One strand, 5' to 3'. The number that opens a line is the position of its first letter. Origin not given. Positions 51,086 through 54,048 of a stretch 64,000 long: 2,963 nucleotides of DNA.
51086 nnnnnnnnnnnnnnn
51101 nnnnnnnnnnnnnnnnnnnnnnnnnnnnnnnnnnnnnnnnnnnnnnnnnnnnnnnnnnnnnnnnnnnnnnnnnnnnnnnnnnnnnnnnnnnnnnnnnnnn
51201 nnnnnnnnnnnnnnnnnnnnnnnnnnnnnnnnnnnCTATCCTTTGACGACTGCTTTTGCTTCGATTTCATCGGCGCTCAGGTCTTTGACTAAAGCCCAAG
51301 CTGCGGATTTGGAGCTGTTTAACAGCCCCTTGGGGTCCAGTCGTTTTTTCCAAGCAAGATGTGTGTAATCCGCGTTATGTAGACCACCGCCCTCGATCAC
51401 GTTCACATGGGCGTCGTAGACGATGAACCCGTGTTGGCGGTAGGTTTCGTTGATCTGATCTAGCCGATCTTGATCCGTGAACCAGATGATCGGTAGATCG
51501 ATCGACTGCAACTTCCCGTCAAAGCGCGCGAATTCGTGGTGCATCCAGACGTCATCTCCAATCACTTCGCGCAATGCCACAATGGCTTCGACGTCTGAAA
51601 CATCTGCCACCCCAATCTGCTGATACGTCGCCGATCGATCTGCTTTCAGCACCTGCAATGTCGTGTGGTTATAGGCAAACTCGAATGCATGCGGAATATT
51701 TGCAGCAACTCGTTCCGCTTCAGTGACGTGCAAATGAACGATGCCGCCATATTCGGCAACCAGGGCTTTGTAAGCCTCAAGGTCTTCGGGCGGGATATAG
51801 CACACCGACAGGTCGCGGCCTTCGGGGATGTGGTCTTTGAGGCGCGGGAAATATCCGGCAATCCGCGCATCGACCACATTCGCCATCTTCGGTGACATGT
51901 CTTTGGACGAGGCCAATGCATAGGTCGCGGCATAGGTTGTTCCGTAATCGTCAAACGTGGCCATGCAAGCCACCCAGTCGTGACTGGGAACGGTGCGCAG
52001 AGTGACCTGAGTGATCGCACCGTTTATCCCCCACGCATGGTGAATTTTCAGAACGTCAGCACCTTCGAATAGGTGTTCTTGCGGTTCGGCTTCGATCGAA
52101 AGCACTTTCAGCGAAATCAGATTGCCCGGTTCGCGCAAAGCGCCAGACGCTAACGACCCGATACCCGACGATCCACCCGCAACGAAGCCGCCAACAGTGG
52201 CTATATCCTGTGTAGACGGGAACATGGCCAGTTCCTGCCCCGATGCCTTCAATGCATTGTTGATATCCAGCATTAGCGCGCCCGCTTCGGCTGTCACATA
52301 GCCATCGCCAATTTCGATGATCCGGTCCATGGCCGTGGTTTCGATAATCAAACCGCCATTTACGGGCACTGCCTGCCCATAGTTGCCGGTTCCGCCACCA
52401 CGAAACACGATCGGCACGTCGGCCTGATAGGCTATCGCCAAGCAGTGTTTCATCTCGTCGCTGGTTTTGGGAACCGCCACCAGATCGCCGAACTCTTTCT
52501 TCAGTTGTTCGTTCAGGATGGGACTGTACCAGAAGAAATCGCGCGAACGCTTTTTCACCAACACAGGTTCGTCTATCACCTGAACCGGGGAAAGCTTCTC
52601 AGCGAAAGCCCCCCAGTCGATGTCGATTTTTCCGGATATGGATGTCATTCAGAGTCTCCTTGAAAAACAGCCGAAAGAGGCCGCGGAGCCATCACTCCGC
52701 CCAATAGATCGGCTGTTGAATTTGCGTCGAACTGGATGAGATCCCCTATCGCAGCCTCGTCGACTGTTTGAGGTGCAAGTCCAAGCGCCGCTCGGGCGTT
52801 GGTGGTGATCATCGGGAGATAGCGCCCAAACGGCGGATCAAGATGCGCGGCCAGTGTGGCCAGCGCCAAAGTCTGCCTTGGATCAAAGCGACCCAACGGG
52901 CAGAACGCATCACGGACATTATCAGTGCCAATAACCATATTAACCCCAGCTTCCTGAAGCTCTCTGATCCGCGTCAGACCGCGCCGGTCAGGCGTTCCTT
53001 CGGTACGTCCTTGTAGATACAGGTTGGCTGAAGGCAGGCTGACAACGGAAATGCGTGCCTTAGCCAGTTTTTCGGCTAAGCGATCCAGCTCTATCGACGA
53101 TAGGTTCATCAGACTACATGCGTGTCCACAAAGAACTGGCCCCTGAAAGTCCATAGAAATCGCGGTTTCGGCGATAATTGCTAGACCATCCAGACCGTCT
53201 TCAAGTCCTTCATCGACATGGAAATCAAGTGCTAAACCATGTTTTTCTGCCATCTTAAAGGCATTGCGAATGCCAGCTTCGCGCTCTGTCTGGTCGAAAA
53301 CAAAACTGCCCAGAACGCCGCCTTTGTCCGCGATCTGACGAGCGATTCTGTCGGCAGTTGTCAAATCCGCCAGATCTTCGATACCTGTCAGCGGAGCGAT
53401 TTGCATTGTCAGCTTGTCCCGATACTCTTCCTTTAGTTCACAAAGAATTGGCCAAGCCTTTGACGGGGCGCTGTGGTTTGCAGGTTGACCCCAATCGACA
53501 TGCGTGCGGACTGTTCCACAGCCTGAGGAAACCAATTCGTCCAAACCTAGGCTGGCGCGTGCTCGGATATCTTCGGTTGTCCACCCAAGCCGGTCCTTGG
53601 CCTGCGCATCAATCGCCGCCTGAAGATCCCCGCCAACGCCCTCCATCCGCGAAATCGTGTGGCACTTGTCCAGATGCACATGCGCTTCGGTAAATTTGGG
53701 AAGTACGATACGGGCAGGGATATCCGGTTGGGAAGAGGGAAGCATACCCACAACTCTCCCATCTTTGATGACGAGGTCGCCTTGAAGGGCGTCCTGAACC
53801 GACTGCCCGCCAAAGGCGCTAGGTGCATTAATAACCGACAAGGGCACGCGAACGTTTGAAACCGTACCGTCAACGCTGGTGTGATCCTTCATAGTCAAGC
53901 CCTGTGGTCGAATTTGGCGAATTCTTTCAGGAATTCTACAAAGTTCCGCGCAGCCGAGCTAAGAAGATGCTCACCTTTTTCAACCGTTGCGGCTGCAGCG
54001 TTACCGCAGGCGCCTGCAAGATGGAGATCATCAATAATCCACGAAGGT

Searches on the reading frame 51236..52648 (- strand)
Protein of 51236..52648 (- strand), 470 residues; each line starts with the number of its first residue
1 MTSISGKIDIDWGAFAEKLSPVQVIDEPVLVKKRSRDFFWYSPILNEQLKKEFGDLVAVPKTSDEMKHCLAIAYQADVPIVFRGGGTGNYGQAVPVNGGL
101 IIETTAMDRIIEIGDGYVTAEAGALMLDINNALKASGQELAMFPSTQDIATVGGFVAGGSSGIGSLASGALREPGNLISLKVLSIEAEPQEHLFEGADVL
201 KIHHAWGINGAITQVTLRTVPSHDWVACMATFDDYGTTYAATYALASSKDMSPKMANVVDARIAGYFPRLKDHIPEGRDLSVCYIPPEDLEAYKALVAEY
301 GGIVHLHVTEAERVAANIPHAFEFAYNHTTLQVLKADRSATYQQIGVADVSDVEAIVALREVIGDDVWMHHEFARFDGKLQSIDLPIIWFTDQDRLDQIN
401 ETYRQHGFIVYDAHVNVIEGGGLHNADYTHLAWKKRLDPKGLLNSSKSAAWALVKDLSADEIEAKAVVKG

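Call 5: search_protein_families(library=pfam, proteins=[window:51236-52648:-])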
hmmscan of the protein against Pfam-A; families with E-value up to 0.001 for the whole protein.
window:51236-52648:- (470 aa): 1 family
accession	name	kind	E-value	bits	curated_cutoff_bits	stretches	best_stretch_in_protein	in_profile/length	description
PF01565.28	FAD_binding_4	-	1.9e-25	89.6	26.4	1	55-182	2-128/139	FAD binding domain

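Call 6: search_protein_families(library=ncbifam, proteins=[window:51236-52648:-], max_evalue=0.01)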
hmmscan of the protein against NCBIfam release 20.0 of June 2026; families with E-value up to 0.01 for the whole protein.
window:51236-52648:- (470 aa): 8 families
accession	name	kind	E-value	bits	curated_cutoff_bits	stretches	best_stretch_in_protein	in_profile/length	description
TIGR00387.1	glcD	equivalog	3.6e-19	68.9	567.9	1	57-261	1-212/413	glycolate oxidase subunit GlcD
NF008408.0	PRK11230.1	equivalog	4.8e-15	55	897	1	56-240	58-249/499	glycolate oxidase subunit GlcD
NF049975.1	2HglutDHaseYdiJ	equivalog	1.9e-11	42.5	1350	1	56-184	54-184/1018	D-2-hydroxyglutarate dehydrogenase YdiJ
NF008439.0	PRK11282.1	equivalog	1.5e-10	40.5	284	1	62-187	7-131/358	glycolate oxidase subunit GlcE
TIGR01678.1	FAD_lactone_ox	subfamily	2.6e-07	29.9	396.8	1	59-227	20-186/438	sugar 1,4-lactone oxidase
NF053785.1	DcplphribOxDprE1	equivalog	8.8e-05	21.9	500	1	66-164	25-124/449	decaprenylphosphoryl-beta-D-ribose oxidase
TIGR01677.1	pln_FAD_oxido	subfamily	0.00045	18.8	383.1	1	57-166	37-151/560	FAD-dependent oxidoreductase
NF041227.1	BagG_FevA2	exception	0.0071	15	850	0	51-163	43-151/455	bagremycin/ferroverdin biosynthesis FAD-dependent oxygenase BagG/FevA2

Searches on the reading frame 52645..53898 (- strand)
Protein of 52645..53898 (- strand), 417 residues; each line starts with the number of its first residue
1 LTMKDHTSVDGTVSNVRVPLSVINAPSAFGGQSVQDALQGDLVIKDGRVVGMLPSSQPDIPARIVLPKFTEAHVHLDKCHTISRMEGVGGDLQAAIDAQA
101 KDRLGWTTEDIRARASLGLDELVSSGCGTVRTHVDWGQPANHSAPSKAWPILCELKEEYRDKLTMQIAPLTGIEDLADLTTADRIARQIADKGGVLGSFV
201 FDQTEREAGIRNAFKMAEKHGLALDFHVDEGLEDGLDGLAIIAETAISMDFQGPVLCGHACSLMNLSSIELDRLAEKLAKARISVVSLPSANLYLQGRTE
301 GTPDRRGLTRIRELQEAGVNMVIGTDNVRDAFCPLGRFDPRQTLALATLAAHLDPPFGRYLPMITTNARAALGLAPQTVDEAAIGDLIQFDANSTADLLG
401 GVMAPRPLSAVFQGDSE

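Call 5: search_protein_families(library=pfam, proteins=[window:52645-53898:-])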
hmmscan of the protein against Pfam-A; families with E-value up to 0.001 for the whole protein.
window:52645-53898:- (417 aa): 2 families
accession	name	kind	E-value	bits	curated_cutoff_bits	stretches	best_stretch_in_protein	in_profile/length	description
PF07969.17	Amidohydro_3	-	4.5e-19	69.7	29.7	1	107-376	153-428/472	Amidohydrolase family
PF01979.26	Amidohydro_1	-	8.3e-16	58.6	25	1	64-392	1-320/345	Amidohydrolase family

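Call 6: search_protein_families(library=ncbifam, proteins=[window:52645-53898:-], max_evalue=0.01)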
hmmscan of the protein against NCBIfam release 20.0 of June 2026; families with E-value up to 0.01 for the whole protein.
window:52645-53898:- (417 aa): 14 families
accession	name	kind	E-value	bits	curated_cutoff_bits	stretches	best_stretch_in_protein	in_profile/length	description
NF005759.0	PRK07583.1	equivalog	3e-84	283.2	403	1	12-400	14-406/438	cytosine deaminase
NF005748.0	PRK07572.1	subfamily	3.8e-35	121.8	438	1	43-397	21-382/426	cytosine deaminase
NF006685.0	PRK09230.1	subfamily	2.2e-33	115.3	483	1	62-398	50-387/426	cytosine deaminase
NF004636.0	PRK05985.1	subfamily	9.9e-33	113.5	408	1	36-399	14-372/398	amidohydrolase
NF005365.0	PRK06886.1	equivalog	4.2e-23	81.9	340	1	70-374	24-324/327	hypothetical protein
NF005312.0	PRK06846.1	subfamily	2.4e-18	66.2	447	1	42-339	35-326/412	amidohydrolase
NF009059.0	PRK12393.1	equivalog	0.00013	20.9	543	1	41-133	30-129/460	amidohydrolase family protein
NF005557.0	PRK07228.1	equivalog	0.00042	19.1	522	0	35-130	17-118/445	5'-deoxyadenosine deaminase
NF005552.0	PRK07213.1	equivalog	0.00055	18.9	294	0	277-328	251-293/382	chlorohydrolase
NF004995.0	PRK06380.1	subfamily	0.00056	19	567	0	307-394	275-364/418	metal-dependent hydrolase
TIGR01224.1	hutI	equivalog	0.0015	17.5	298.15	1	210-398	199-359/377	imidazolonepropionase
NF006056.0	PRK08204.1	subfamily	0.0018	17.1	391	1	34-138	19-125/449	hypothetical protein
NF006549.0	PRK09045.1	equivalog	0.0049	15.5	540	1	276-377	269-363/444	TRZ/ATZ family hydrolase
NF006055.0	PRK08203.1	equivalog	0.0058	15.2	532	0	35-133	22-128/455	8-oxoguanine deaminase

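Call 45: search_solved_structures(query=window:52645-53898:-, max_evalue=0.00001)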
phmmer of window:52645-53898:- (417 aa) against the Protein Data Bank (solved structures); distinct sequences matched with E-value up to 0.00001: 13.
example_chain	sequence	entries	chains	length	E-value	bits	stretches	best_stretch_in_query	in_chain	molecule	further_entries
4r7w_A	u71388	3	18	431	2.4e-30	109.2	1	58-376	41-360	Cytosine deaminase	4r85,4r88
1r9z_A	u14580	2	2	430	2.5e-28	102.6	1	50-352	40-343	Cytosine deaminase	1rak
3o7u_A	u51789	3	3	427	2.5e-28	102.6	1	50-352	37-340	Cytosine deaminase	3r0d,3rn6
1k6w_A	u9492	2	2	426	2.5e-28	102.6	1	50-352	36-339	Cytosine Deaminase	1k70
1r9x_A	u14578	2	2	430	3.4e-28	102.1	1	50-352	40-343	Cytosine deaminase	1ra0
1r9y_A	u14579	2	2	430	6.5e-28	101.2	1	50-352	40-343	Cytosine deaminase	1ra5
3g77_A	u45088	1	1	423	8.9e-28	100.8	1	50-352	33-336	Cytosine deaminase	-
2qt3_A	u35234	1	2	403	5.7e-16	61.9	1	37-377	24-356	N-isopropylammelide isopropyl amidohydrolase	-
4cqb_A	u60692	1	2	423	6.5e-16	61.7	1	34-377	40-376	N-ISOPROPYLAMMELIDE ISOPROPYL AMIDOHYDROLASE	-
4cqc_A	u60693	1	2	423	8.4e-16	61.3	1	34-377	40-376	N-ISOPROPYLAMMELIDE ISOPROPYL AMIDOHYDROLASE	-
5akq_A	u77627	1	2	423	3.2e-15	59.4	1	34-377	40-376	N-ISOPROPYLAMMELIDE ISOPROPYL AMIDOHYDROLASE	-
4cqd_A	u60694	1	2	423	1.3e-14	57.4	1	34-377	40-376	N-ISOPROPYLAMMELIDE ISOPROPYL AMIDOHYDROLASE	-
6nbo_A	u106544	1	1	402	4.4e-12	49.1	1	36-398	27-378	N-isopropylammelide isopropylaminohydrolase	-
